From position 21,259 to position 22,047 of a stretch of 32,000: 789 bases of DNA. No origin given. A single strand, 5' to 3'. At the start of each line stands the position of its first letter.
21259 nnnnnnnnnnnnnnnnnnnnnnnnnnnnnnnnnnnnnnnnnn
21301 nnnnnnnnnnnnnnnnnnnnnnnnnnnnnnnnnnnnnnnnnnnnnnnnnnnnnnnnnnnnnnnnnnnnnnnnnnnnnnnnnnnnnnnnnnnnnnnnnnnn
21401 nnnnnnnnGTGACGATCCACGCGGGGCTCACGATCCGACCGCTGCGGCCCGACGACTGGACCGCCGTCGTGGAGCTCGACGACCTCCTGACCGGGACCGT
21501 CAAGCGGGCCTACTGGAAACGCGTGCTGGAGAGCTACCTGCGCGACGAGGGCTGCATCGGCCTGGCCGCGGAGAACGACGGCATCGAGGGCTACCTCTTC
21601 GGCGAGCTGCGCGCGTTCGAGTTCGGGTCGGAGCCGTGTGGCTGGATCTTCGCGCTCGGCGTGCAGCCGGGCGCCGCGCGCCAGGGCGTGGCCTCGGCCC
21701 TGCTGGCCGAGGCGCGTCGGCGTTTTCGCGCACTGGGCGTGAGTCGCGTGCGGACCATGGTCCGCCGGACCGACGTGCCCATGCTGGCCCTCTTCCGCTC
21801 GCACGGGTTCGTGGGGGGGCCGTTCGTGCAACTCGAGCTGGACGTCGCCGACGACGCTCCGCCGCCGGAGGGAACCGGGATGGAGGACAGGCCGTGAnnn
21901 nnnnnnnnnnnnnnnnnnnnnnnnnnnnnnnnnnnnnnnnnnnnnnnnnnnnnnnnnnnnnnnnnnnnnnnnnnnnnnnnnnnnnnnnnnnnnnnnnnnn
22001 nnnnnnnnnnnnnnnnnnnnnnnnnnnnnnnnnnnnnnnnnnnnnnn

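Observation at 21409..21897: A GNAT acetyltransferase is translationally spliced into the ring-reduction operon and has a paralogue next to the Rrf2 regulator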

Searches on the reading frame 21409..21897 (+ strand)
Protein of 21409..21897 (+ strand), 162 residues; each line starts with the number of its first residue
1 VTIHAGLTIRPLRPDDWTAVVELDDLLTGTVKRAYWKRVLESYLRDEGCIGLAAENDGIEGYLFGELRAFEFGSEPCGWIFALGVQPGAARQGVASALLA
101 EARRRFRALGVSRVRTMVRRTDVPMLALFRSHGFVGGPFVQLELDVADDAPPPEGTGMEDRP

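Call 4: search_protein_families(library=pfam, proteins=[window:21409-21897:+], max_evalue=0.01)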
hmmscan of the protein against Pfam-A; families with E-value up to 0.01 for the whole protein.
window:21409-21897:+ (162 aa): 3 families
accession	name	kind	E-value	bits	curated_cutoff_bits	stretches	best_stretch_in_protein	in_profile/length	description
PF00583.31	Acetyltransf_1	-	8e-11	42.7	20.7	1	33-134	17-116/116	Acetyltransferase (GNAT) family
PF13508.13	Acetyltransf_7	-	3.5e-06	27.7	27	1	52-135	7-83/84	Acetyltransferase (GNAT) domain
PF13527.13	Acetyltransf_9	-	0.0024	18.3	25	1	9-111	2-106/127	Acetyltransferase (GNAT) domain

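Call 10: search_protein_families(library=ncbifam, proteins=[window:21409-21897:+], max_evalue=0.001)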
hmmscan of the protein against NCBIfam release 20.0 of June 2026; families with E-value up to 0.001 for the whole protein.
window:21409-21897:+ (162 aa): 3 families
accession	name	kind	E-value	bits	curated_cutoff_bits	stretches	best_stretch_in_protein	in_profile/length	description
NF002959.0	PRK03624.1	equivalog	4e-08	33.1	124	1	78-136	73-131/147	GNAT family acetyltransferase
TIGR01575.1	rimI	equivalog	0.00016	21.8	86.4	1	52-134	36-112/132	ribosomal protein S18-alanine N-acetyltransferase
NF033075.0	AAC_6p_Steno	equivalog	0.00049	20.2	290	1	37-134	31-132/148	aminoglycoside 6'-N-acetyltransferase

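Call 13: find_homologous_proteins(query=window:21409-21897:+)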
Query window:21409-21897:+ (162 aa): 951 proteins with E <= 0.001 among 1341 candidates; the best 120 are listed.
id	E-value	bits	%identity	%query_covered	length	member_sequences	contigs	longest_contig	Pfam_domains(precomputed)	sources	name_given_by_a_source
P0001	2.1e-102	358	99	100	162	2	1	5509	PF13508.14,PF00583.32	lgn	-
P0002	2.8e-69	250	74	99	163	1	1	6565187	PF00583.32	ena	-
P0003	2.3e-67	244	74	95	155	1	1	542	PF00583.32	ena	-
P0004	4.1e-67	243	73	95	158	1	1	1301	PF00583.32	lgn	-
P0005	7.8e-67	242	72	95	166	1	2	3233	PF00583.32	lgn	-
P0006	8.4e-67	242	76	93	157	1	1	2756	PF00583.32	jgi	jgi:ribosomal protein S18 acetylase RimI-like enzyme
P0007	9.1e-66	239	74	91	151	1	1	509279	PF00583.32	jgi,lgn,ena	-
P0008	5.7e-65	236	70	97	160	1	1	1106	PF00583.32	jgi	jgi:ribosomal protein S18 acetylase RimI-like enzyme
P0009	1.8e-64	235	68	100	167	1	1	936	PF00583.32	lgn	-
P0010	6.5e-64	233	72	93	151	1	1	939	PF13508.14,PF00583.32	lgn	-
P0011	1.2e-62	229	69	93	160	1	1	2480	PF00583.32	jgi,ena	-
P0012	2.0e-62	228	70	93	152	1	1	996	PF13508.14,PF00583.32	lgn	-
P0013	5.0e-62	227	74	88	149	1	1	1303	PF13508.14,PF00583.32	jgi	jgi:GNAT superfamily N-acetyltransferase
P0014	6.8e-62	226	72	95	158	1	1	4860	PF00583.32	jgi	-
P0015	1.9e-61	225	71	93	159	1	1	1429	PF13508.14,PF00583.32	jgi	-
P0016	3.7e-61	224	70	95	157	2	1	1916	PF00583.32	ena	-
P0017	6.7e-61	223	69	91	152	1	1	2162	PF13508.14,PF00583.32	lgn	-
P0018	7.4e-60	220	71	90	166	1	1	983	PF00583.32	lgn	-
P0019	1.1e-59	219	68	93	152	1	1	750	PF13508.14,PF00583.32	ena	-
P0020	2.2e-59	218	68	92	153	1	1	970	PF00583.32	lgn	-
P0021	6.8e-59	216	67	92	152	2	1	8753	PF13508.14,PF00583.32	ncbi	-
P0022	3.0e-58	214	66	95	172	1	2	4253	PF00583.32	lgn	-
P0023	1.9e-57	212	69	90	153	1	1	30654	PF13508.14,PF00583.32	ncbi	-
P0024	1.9e-57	212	68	95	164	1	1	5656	PF13508.14,PF00583.32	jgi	jgi:ribosomal protein S18 acetylase RimI-like enzyme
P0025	3.3e-57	211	65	99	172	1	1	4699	PF00583.32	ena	-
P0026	4.8e-57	210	65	91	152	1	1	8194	PF13508.14,PF00583.32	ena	-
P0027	7.6e-57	210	66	91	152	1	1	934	PF00583.32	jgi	jgi:GNAT superfamily N-acetyltransferase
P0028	9.0e-57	210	71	86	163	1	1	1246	PF13508.14,PF00583.32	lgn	-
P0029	1.2e-56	209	67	88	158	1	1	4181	PF00583.32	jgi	jgi:GNAT superfamily N-acetyltransferase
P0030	1.5e-56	209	69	88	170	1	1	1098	PF00583.32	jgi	-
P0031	1.5e-56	209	65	91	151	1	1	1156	PF00583.32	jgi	jgi:GNAT superfamily N-acetyltransferase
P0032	1.5e-56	209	66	90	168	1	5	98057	PF00583.32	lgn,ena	-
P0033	6.4e-56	207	66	95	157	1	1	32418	PF00583.32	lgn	-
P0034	7.0e-56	207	67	88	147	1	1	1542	PF00583.32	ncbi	-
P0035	1.4e-55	206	66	89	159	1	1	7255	PF13508.14,PF00583.32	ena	-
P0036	2.3e-55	205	67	90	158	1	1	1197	PF00583.32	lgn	-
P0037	2.5e-55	205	72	83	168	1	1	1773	PF00583.32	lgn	-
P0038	4.3e-55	204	68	88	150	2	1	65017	PF00583.32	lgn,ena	-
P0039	5.3e-55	204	68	90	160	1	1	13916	PF13508.14,PF00583.32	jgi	jgi:ribosomal protein S18 acetylase RimI-like enzyme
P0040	3.1e-54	201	69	88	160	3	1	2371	PF13508.14,PF00583.32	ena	-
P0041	6.7e-54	200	66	88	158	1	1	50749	PF00583.32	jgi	jgi:GNAT superfamily N-acetyltransferase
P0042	1.4e-53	199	65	92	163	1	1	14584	PF13508.14,PF00583.32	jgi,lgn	-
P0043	3.9e-53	198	61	95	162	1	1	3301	PF00583.32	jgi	jgi:ribosomal protein S18 acetylase RimI-like enzyme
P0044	5.3e-53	197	62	93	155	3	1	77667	PF00583.32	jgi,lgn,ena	-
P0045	7.5e-53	197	64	90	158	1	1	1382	PF13508.14,PF00583.32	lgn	-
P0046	1.3e-52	196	60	96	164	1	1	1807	PF13508.14,PF00583.32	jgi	-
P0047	2.2e-52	195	65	88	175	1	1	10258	PF13508.14,PF00583.32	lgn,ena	-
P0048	2.2e-52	195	63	91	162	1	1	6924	PF13508.14,PF00583.32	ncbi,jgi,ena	-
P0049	2.3e-52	195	65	94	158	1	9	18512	PF13508.14,PF00583.32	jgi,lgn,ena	jgi:ribosomal protein S18 acetylase RimI-like enzyme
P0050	6.2e-52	194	67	87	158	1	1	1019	PF13508.14,PF00583.32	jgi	jgi:ribosomal protein S18 acetylase RimI-like enzyme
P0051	1.7e-51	192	62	93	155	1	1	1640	PF00583.32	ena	-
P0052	1.8e-51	192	63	89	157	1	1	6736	PF00583.32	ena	-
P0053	2.8e-51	192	59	99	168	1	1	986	PF00583.32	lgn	-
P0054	3.2e-51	192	62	96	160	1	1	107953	PF00583.32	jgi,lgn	jgi:ribosomal protein S18 acetylase RimI-like enzyme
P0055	4.7e-51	191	63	91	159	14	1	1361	PF13508.14,PF00583.32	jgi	jgi:ribosomal protein S18 acetylase RimI-like enzyme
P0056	6.2e-51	191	64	90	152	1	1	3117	PF13508.14,PF00583.32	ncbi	-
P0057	1.2e-50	190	65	86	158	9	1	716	PF13508.14,PF00583.32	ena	-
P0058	1.5e-50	189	68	81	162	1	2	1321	PF13508.14,PF00583.32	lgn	-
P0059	2.9e-50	188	62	90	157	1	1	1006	PF00583.32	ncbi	-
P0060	3.0e-50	188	65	86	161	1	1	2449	PF00583.32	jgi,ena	-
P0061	3.5e-50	188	60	99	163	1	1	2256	PF00583.32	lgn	-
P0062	6.6e-50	187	58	94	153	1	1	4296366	PF00583.32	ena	-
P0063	1.3e-49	186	61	91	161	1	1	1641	PF00583.32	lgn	-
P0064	1.9e-49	186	66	86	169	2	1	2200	PF13508.14,PF00583.32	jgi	jgi:ribosomal protein S18 acetylase RimI-like enzyme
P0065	2.1e-49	186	63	89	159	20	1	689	PF13508.14,PF00583.32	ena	-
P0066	3.5e-49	185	64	90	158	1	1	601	PF00583.32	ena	-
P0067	5.1e-49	184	59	89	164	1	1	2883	PF13508.14,PF00583.32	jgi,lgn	jgi:ribosomal protein S18 acetylase RimI-like enzyme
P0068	1.3e-48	183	64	85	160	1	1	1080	PF13508.14,PF00583.32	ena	-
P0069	1.4e-48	183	60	95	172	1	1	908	PF00583.32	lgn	-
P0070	1.6e-48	183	59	92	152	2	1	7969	PF13508.14,PF00583.32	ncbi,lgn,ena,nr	ncbi:MAG: GNAT family N-acetyltransferase [Planctomycetes bacterium]|nr:GNAT family N-acetyltransfer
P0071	2.2e-48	182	61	90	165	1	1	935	PF13508.14,PF00583.32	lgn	-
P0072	2.4e-48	182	61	89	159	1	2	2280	PF13508.14,PF00583.32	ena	-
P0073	3.0e-48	182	64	89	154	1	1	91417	PF13508.14,PF00583.32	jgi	jgi:ribosomal protein S18 acetylase RimI-like enzyme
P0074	3.4e-48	182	63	87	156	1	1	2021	PF13508.14,PF13527.14,PF00583.32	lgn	-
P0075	3.8e-48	182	62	91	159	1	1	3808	PF13508.14,PF00583.32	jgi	jgi:ribosomal protein S18 acetylase RimI-like enzyme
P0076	4.3e-48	181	62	89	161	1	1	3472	PF00583.32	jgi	jgi:ribosomal protein S18 acetylase RimI-like enzyme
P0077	4.9e-48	181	64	86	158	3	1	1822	PF13508.14,PF00583.32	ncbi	-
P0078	5.6e-48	181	63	86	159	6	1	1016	PF13508.14,PF00583.32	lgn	-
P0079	5.8e-48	181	59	94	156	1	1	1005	PF13508.14,PF00583.32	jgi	-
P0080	7.0e-48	181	63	86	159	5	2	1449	PF13508.14,PF00583.32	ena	-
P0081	9.3e-48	180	60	88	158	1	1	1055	PF13508.14,PF00583.32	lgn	-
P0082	1.1e-47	180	65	86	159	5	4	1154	PF00583.32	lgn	-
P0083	1.3e-47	180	63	86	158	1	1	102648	PF13508.14,PF00583.32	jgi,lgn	-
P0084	1.5e-47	180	62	88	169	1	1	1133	PF13508.14,PF00583.32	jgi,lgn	-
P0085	1.6e-47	180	62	88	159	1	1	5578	PF13508.14,PF00583.32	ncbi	ncbi:MAG: N-acetyltransferase [Vicinamibacteria bacterium]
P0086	1.6e-47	179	59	88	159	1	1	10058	PF13508.14,PF00583.32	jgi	jgi:ribosomal protein S18 acetylase RimI-like enzyme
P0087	1.7e-47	179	64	88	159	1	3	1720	PF00583.32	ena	-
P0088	2.0e-47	179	60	91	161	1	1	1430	PF13508.14,PF00583.32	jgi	-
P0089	2.1e-47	179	61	88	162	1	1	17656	PF13508.14,PF00583.32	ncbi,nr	ncbi:MAG TPA: N-acetyltransferase [Thermoanaerobaculia bacterium]|nr:N-acetyltransferase [Thermoanae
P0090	2.2e-47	179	63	86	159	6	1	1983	PF13508.14,PF00583.32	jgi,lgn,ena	-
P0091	2.4e-47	179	65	86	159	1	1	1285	PF00583.32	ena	-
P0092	2.4e-47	179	59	90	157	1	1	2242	PF13508.14,PF00583.32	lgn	-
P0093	3.1e-47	179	62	86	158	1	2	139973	PF13508.14,PF00583.32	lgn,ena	-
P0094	3.5e-47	178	62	86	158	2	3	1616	PF13508.14,PF00583.32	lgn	-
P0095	3.6e-47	178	64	88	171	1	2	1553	PF00583.32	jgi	jgi:ribosomal protein S18 acetylase RimI-like enzyme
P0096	3.7e-47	178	63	86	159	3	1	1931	PF00583.32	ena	-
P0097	3.8e-47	178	63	84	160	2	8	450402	PF13508.14,PF13527.14,PF00583.32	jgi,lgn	jgi:ribosomal protein S18 acetylase RimI-like enzyme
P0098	4.2e-47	178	59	92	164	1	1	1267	PF00583.32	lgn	-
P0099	5.2e-47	178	63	86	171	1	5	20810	PF00583.32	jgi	jgi:ribosomal protein S18 acetylase RimI-like enzyme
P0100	5.7e-47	178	59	92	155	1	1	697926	PF00583.32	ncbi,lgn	-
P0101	6.1e-47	178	63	91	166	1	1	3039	PF13508.14,PF00583.32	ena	-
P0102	6.5e-47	178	61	86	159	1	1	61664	PF13508.14,PF00583.32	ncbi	-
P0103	1.1e-46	177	61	88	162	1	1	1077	PF13508.14,PF00583.32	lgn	-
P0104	1.1e-46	177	61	90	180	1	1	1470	PF00583.32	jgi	jgi:ribosomal protein S18 acetylase RimI-like enzyme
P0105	1.2e-46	177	57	87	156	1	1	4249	PF00583.32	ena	-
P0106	1.2e-46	177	63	88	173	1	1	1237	PF13508.14,PF00583.32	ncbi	-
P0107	1.3e-46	177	61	87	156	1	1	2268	PF13508.14,PF13527.14,PF00583.32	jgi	jgi:ribosomal protein S18 acetylase RimI-like enzyme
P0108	1.3e-46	177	59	90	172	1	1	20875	PF13508.14,PF00583.32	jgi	jgi:ribosomal protein S18 acetylase RimI-like enzyme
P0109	1.3e-46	177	64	86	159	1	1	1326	PF00583.32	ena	-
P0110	1.4e-46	176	66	87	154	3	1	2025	PF13508.14,PF00583.32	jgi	-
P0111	1.5e-46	176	64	86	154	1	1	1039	PF13508.14,PF00583.32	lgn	-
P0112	1.5e-46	176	63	86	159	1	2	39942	PF13508.14,PF00583.32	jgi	jgi:ribosomal protein S18 acetylase RimI-like enzyme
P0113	1.7e-46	176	62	86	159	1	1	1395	PF13508.14,PF00583.32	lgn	-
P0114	1.8e-46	176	63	86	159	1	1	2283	PF13508.14,PF00583.32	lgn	-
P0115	2.0e-46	176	59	92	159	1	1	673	PF13508.14,PF00583.32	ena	-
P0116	2.0e-46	176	61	87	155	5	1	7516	PF13508.14,PF00583.32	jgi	jgi:ribosomal protein S18 acetylase RimI-like enzyme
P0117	2.2e-46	176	59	92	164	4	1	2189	PF00583.32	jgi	-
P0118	2.3e-46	176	62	86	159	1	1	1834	PF00583.32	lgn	-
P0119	2.5e-46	176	64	86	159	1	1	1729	PF13508.14,PF00583.32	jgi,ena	-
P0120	2.5e-46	176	61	86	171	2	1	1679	PF13508.14,PF00583.32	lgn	-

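Call 16: find_encoding_contigs(protein=P0002, flank=10000, max_places=2)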
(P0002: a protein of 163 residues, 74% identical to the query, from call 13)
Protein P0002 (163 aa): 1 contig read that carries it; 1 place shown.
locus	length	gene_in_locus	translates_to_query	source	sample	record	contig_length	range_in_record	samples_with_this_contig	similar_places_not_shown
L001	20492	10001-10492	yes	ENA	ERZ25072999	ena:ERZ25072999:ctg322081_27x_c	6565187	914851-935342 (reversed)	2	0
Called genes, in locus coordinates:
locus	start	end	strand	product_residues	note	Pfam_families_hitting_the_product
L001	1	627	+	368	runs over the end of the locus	PF00989:PAS, PF08448:PAS_4, PF13426:PAS_9, PF08447:PAS_3, PF07730:HisKA_3, PF02518:HATPase_c, PF13581:HATPase_c_2 (weak)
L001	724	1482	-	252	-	PF04140:ICMT (weak)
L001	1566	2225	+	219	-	PF07638:Sigma70_ECF, PF08281:Sigma70_r4_2, PF04545:Sigma70_r4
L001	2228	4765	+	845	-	PF00515:TPR_1 (faint), PF07719:TPR_2 (faint), PF00069:Pkinase, PF07714:PK_Tyr_Ser-Thr, PF24885:TPR_NPHP3 (faint), PF13424:TPR_12 (weak), PF17874:TPR_MalT, PF13424:TPR_12, +1 more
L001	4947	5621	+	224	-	PF04405:ScdA_N, PF01814:Hemerythrin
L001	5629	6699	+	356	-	PF00291:PALP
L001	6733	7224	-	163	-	-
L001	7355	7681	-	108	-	PF02627:CMD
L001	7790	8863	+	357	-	PF08240:ADH_N, PF00107:ADH_zinc_N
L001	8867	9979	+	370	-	PF00378:ECH_1, PF16113:ECH_2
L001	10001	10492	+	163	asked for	PF00583:Acetyltransf_1 (weak)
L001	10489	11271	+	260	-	PF00378:ECH_1, PF16113:ECH_2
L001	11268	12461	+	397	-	PF06050:HGD-D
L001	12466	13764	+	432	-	PF06050:HGD-D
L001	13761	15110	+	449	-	PF01869:BcrAD_BadFG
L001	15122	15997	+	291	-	PF01869:BcrAD_BadFG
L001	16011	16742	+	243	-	PF00106:adh_short, PF01370:Epimerase (weak), PF13561:adh_short_C2, PF08659:KR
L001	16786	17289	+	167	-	PF00583:Acetyltransf_1, PF13508:Acetyltransf_7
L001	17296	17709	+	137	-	PF02082:Rrf2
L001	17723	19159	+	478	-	PF01212:Beta_elim_lyase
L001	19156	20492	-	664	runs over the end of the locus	PF02995:DUF229 (faint), PF00884:Sulfatase, PF01663:Phosphodiest (weak)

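Call 22: search_solved_structures(query=window:21409-21897:+, max_evalue=0.01)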
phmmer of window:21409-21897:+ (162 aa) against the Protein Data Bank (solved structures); distinct sequences matched with E-value up to 0.01: 1.
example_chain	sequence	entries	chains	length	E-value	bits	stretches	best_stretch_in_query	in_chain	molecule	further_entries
2ae6_A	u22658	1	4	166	4.8e-05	26.6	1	5-137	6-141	acetyltransferase, GNAT family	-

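Call 56: find_encoding_contigs(protein=P0097, flank=10000, max_places=1)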
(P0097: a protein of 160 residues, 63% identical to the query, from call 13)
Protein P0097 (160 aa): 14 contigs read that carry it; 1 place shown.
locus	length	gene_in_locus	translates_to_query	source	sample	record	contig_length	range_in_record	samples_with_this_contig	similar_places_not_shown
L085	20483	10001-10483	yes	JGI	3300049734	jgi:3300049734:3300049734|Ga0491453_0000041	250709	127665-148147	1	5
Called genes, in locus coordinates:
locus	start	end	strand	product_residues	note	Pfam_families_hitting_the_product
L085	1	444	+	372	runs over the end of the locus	PF00756:Esterase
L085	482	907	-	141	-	-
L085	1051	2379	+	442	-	PF04055:Radical_SAM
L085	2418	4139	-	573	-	PF13231:PMT_2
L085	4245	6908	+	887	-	PF00069:Pkinase, PF07714:PK_Tyr_Ser-Thr, PF03109:ABC1 (weak), PF26549:Tricorn_N, PF26550:Tricorn_2nd (weak), PF26549:Tricorn_N, PF07676:PD40 (weak), PF26549:Tricorn_N (weak), +2 more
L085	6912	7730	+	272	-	-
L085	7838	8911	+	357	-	PF08240:ADH_N, PF00107:ADH_zinc_N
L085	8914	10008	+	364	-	PF00378:ECH_1, PF16113:ECH_2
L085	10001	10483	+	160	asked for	PF00583:Acetyltransf_1, PF13527:Acetyltransf_9 (faint), PF13508:Acetyltransf_7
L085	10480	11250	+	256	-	PF00378:ECH_1, PF16113:ECH_2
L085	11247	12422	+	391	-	PF06050:HGD-D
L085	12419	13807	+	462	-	PF06050:HGD-D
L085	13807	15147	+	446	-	PF01869:BcrAD_BadFG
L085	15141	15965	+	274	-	PF01869:BcrAD_BadFG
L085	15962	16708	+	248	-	PF00106:adh_short, PF08659:KR, PF01370:Epimerase, PF13561:adh_short_C2, PF23441:SDR (weak)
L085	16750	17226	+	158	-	PF00583:Acetyltransf_1, PF13508:Acetyltransf_7 (weak)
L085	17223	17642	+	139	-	PF02082:Rrf2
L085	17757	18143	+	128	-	PF05768:Glrx-like, PF00462:Glutaredoxin (weak)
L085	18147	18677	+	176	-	PF08020:DUF1706, PF11716:MDMPI_N (weak), PF12867:DinB_2 (weak)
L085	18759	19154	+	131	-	-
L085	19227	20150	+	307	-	PF07603:Lcl_C (weak)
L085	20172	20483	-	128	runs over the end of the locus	PF01740:STAS, PF13466:STAS_2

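Call 57: find_encoding_contigs(protein=P0093, flank=10000, max_places=1)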
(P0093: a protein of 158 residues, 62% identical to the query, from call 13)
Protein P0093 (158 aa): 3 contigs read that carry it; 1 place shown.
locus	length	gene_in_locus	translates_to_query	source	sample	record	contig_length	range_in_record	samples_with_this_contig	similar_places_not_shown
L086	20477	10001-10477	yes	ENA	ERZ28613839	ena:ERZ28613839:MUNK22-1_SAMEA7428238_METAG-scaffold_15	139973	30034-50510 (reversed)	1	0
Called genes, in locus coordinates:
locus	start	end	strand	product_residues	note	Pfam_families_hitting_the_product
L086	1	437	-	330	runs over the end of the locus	PF14537:Cytochrom_c3_2 (faint), PF22113:Mtrc-MtrF_II-IV_dom (faint), PF14522:Cytochrome_C7 (faint), PF22678:Cytochrom_c_NrfB-like (weak), PF09699:Paired_CXXCH_1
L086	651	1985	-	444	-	PF02775:TPP_enzyme_C, PF01558:POR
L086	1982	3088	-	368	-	PF01855:POR_N, PF17147:PFOR_II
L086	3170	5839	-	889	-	PF00690:Cation_ATPase_N, PF00122:E1-E2_ATPase, PF00702:Hydrolase, PF13246:Cation_ATPase, PF08282:Hydrolase_3 (faint), PF00689:Cation_ATPase_C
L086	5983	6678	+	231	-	-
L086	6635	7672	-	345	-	PF02129:Peptidase_S15, PF00561:Abhydrolase_1 (weak), PF12146:Hydrolase_4 (weak), PF12697:Abhydrolase_6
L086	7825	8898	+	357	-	PF08240:ADH_N, PF01262:AlaDh_PNT_C (weak), PF00107:ADH_zinc_N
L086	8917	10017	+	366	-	PF00378:ECH_1, PF16113:ECH_2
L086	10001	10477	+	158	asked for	PF00583:Acetyltransf_1, PF13508:Acetyltransf_7 (weak)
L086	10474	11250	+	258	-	PF00378:ECH_1, PF16113:ECH_2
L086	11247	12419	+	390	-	PF06050:HGD-D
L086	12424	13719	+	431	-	PF06050:HGD-D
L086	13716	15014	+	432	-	PF01869:BcrAD_BadFG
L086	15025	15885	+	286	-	PF01869:BcrAD_BadFG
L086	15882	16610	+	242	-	PF00106:adh_short, PF01370:Epimerase, PF08659:KR, PF13561:adh_short_C2, PF23441:SDR (weak)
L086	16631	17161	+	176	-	PF00583:Acetyltransf_1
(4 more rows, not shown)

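Call 58: find_encoding_contigs(protein=P0083, flank=10000, max_places=1)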
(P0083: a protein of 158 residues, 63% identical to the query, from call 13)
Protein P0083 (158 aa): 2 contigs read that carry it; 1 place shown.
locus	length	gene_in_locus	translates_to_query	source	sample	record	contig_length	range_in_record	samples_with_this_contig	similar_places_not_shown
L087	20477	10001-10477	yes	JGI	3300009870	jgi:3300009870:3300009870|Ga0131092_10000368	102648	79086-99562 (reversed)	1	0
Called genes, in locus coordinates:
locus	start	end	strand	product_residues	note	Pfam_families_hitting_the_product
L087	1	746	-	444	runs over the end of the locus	PF02775:TPP_enzyme_C, PF01558:POR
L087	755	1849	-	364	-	PF01855:POR_N, PF17147:PFOR_II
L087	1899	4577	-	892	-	PF00690:Cation_ATPase_N, PF00122:E1-E2_ATPase, PF00702:Hydrolase, PF13246:Cation_ATPase, PF08282:Hydrolase_3 (faint), PF00689:Cation_ATPase_C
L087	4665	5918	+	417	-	PF01244:Peptidase_M19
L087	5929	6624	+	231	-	-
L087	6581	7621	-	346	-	PF02129:Peptidase_S15, PF00561:Abhydrolase_1 (weak), PF12146:Hydrolase_4, PF00326:Peptidase_S9 (faint), PF12697:Abhydrolase_6, PF08840:BAAT_C (faint)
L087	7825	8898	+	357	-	PF08240:ADH_N, PF00107:ADH_zinc_N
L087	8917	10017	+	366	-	PF00378:ECH_1, PF16113:ECH_2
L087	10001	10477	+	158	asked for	PF00583:Acetyltransf_1, PF13508:Acetyltransf_7 (weak)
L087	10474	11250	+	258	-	PF00378:ECH_1, PF16113:ECH_2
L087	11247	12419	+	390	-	PF06050:HGD-D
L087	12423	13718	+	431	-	PF06050:HGD-D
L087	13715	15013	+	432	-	PF01869:BcrAD_BadFG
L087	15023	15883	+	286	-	PF01869:BcrAD_BadFG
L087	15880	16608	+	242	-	PF00106:adh_short, PF01370:Epimerase, PF08659:KR, PF13561:adh_short_C2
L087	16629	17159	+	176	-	PF00583:Acetyltransf_1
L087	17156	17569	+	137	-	PF02082:Rrf2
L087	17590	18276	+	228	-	-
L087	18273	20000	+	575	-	PF00501:AMP-binding, PF13193:AMP-binding_C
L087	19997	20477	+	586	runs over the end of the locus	PF02776:TPP_enzyme_N, PF00205:TPP_enzyme_M, PF02775:TPP_enzyme_C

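Call 72: search_dna_similar(query=window:21409-21897:+, collection=plasmids, mode=protein, max_evalue=0.01, max_rows=30)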
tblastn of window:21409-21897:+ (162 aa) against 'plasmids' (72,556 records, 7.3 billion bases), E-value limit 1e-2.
Records with a match: 1; places in all: 1; records where one place covers at least 80% of the query: 1.
Best place of each record, by identity: <60% 1.
By first word of the organism name: Agrobacterium 1.
By predicted mobility (MOB-suite, as given by PLSDB): conjugative 1.
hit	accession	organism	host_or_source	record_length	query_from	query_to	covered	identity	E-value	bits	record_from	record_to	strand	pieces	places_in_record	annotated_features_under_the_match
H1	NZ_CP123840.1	Agrobacterium tumefaciens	Yarrow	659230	7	144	85%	37.3%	9e-18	86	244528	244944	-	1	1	GNAT family N-acetyltransferase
